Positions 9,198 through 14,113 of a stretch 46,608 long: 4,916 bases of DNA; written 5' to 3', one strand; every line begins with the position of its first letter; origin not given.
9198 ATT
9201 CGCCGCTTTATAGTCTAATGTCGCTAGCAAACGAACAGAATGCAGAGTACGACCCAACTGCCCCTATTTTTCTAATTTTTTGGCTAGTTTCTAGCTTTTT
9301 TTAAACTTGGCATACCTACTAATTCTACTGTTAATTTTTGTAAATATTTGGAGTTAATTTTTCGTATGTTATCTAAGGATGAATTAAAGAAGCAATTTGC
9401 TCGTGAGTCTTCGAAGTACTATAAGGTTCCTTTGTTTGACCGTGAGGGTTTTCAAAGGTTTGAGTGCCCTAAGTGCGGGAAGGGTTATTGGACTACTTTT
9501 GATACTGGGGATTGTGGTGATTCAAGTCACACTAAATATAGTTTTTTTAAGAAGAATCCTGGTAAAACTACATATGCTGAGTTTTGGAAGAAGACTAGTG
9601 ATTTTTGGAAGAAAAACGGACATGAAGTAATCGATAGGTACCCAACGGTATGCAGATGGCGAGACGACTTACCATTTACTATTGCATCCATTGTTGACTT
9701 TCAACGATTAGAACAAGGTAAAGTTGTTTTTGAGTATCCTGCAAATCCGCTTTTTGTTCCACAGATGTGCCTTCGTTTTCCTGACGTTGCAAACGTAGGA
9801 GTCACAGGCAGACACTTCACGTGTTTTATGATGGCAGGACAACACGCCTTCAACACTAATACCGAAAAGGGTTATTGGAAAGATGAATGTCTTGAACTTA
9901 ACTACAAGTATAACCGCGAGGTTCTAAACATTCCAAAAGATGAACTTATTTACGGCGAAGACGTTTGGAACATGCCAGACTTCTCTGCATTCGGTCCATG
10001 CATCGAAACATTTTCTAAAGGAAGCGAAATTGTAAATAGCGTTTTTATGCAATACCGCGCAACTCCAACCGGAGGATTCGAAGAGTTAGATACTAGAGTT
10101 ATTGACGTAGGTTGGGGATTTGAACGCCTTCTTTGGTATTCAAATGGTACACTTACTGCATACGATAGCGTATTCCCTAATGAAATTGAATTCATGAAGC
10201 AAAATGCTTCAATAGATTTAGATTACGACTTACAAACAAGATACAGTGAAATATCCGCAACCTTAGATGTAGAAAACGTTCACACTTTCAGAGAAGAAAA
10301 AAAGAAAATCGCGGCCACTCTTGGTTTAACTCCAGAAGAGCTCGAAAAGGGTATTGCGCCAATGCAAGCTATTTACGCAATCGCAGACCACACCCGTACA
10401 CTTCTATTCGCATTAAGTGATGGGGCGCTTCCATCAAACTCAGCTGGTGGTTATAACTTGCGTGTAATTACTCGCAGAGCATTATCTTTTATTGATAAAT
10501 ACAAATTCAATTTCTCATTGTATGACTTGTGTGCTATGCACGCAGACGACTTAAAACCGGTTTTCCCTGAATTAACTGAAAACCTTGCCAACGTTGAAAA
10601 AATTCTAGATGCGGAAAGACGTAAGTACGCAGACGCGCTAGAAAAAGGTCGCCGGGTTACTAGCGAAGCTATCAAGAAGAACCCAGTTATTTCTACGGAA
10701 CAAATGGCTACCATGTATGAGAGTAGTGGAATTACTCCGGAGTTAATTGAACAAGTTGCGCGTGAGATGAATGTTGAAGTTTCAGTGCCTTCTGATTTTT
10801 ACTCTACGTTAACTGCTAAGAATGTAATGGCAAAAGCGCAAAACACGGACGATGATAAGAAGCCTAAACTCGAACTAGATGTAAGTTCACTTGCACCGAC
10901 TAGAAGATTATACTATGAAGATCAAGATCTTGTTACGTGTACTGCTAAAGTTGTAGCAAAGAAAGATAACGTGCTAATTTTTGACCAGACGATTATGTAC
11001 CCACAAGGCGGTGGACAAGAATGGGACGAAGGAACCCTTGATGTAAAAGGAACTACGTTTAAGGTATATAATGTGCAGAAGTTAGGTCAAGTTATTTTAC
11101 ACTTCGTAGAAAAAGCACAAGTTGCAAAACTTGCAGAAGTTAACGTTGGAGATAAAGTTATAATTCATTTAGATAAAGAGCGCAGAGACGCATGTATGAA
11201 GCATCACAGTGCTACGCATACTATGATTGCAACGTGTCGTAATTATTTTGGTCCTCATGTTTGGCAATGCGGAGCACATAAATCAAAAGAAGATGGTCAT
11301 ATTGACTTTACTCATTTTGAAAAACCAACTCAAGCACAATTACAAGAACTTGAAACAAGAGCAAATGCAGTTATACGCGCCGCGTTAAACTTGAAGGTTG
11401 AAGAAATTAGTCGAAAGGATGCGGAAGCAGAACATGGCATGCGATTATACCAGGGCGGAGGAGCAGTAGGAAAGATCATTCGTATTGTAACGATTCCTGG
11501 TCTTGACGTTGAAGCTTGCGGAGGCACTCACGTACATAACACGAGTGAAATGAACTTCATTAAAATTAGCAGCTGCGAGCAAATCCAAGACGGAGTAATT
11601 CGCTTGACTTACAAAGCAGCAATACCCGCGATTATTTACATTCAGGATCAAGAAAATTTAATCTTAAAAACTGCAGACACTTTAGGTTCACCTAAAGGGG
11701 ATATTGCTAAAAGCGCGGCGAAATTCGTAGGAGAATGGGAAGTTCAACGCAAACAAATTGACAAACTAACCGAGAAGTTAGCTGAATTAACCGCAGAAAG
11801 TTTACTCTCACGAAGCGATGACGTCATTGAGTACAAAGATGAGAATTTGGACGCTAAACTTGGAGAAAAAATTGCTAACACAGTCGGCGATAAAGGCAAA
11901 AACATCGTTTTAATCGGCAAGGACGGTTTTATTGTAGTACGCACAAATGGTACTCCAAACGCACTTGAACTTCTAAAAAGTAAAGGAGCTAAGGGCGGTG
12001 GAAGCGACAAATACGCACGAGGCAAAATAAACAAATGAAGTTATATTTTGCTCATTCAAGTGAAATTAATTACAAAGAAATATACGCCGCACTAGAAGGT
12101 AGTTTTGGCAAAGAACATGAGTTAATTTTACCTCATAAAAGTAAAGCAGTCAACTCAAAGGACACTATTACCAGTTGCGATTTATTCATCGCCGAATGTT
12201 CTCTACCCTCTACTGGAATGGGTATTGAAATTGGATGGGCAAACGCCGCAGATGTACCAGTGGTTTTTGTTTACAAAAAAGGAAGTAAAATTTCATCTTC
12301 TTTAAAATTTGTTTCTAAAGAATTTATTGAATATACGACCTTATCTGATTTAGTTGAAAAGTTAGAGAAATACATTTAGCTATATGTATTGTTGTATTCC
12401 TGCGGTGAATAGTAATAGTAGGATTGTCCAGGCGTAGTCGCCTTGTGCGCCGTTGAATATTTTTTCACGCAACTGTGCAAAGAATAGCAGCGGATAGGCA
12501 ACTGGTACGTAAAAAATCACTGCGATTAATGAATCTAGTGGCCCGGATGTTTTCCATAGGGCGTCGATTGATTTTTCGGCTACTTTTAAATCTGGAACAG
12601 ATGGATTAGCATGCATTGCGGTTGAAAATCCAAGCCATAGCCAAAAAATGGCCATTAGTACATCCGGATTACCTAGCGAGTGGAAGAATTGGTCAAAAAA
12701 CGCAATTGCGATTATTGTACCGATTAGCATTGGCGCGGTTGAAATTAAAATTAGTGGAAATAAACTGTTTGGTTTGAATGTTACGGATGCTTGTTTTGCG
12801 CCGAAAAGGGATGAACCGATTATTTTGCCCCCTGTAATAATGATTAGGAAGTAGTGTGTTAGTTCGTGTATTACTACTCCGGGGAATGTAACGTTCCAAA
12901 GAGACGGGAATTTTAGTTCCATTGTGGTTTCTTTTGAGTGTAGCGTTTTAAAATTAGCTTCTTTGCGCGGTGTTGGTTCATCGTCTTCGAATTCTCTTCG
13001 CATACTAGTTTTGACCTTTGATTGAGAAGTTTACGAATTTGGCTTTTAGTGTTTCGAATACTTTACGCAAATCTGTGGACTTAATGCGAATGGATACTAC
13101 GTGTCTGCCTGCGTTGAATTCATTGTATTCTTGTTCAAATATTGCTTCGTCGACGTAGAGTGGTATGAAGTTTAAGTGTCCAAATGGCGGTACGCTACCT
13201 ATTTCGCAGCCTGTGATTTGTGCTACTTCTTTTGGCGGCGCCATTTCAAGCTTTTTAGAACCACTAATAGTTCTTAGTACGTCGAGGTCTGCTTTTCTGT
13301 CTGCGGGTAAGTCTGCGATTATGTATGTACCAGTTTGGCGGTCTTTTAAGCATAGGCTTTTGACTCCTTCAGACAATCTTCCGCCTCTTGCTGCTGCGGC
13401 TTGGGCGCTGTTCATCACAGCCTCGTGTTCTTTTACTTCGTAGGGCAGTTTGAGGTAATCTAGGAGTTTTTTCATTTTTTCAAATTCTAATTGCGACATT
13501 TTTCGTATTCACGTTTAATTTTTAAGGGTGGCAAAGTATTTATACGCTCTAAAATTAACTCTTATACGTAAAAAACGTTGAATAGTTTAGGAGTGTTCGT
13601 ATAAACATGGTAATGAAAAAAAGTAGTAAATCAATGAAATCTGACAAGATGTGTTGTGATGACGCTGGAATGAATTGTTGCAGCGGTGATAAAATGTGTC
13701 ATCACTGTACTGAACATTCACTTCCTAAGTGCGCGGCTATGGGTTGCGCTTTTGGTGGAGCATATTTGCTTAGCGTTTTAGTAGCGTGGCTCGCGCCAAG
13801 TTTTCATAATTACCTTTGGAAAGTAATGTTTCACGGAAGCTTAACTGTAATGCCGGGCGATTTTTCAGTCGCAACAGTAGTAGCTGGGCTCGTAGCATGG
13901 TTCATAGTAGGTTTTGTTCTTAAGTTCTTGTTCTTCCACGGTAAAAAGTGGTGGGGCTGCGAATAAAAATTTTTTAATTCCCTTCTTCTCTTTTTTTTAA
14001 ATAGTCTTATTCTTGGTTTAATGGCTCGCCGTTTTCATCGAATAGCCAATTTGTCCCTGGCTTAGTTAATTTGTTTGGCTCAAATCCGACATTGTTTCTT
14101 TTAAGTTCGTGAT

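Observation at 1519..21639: Three paralogous minimal RIO/Bud32-like kinase-fold proteins sharing the same non-canonical catalytic residues (Lys->Arg, Asp->His)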

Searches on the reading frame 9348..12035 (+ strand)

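Call 8: search_protein_families(library=ncbifam, proteins=[window:9348-12035:+], max_evalue=0.01)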
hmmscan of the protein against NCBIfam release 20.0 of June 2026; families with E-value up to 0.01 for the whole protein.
window:9348-12035:+ (896 aa): 5 families
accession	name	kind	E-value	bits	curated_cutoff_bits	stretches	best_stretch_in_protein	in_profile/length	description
TIGR03683.1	A-tRNA_syn_arch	equivalog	8.4e-243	808.5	744.7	1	24-895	3-885/902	alanine--tRNA ligase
TIGR00344.1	alaS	equivalog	2.9e-162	541.9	457.05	1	85-855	8-795/847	alanine--tRNA ligase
NF040865.1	a_tRNA_ed_AlaXM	equivalog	4e-46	157.6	300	1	518-755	1-231/234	alanyl-tRNA editing protein AlaXM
NF002436.0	PRK01584.1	equivalog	1.2e-44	152.8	529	3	616-753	453-588/595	alanine--tRNA ligase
NF006827.1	PRK09348.1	equivalog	0.0028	17.1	369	1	195-290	102-192/276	glycine--tRNA ligase subunit alpha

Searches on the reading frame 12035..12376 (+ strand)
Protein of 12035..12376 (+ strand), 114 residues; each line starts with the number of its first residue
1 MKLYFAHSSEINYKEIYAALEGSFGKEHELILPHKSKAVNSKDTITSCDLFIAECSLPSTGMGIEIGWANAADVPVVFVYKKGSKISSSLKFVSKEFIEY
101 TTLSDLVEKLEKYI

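Call 23: search_protein_families(library=pfam, proteins=[window:12035-12376:+], max_evalue=0.001)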
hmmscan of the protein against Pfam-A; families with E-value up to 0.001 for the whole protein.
window:12035-12376:+ (114 aa): 1 family
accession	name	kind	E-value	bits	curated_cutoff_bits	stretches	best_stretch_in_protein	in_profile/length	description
PF05014.21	Nuc_deoxyrib_tr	-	6.8e-05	23.4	28.8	1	42-85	57-102/117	Nucleoside 2-deoxyribosyltransferase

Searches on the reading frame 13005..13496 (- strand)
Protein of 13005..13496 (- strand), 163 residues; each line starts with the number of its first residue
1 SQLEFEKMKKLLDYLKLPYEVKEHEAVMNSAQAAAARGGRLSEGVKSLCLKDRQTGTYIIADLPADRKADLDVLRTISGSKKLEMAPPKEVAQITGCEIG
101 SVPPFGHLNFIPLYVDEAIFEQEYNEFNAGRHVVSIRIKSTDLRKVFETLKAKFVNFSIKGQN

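Call 23: search_protein_families(library=pfam, proteins=[window:13005-13496:-], max_evalue=0.001)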
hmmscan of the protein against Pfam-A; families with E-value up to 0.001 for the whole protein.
window:13005-13496:- (163 aa): 1 family
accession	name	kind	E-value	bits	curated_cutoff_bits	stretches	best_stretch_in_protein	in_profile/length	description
PF04073.20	tRNA_edit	-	2.7e-27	95.7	25.5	1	24-145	1-122/123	Aminoacyl-tRNA editing domain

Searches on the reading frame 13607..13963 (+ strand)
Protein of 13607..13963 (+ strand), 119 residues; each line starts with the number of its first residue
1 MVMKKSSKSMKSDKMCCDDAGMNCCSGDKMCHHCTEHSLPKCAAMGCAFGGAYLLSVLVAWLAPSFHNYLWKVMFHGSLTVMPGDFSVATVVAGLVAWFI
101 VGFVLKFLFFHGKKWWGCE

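Call 66: search_protein_families(library=pfam, proteins=[window:13607-13963:+], max_evalue=0.0001)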
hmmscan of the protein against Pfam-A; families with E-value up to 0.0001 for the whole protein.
window:13607-13963:+ (119 aa): 1 family
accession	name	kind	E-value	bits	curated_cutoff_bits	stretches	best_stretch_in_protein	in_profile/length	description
PF18926.5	DUF5676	-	1.4e-05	26.3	27.6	1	43-109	7-75/82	2TM family of unknown function (DUF5676)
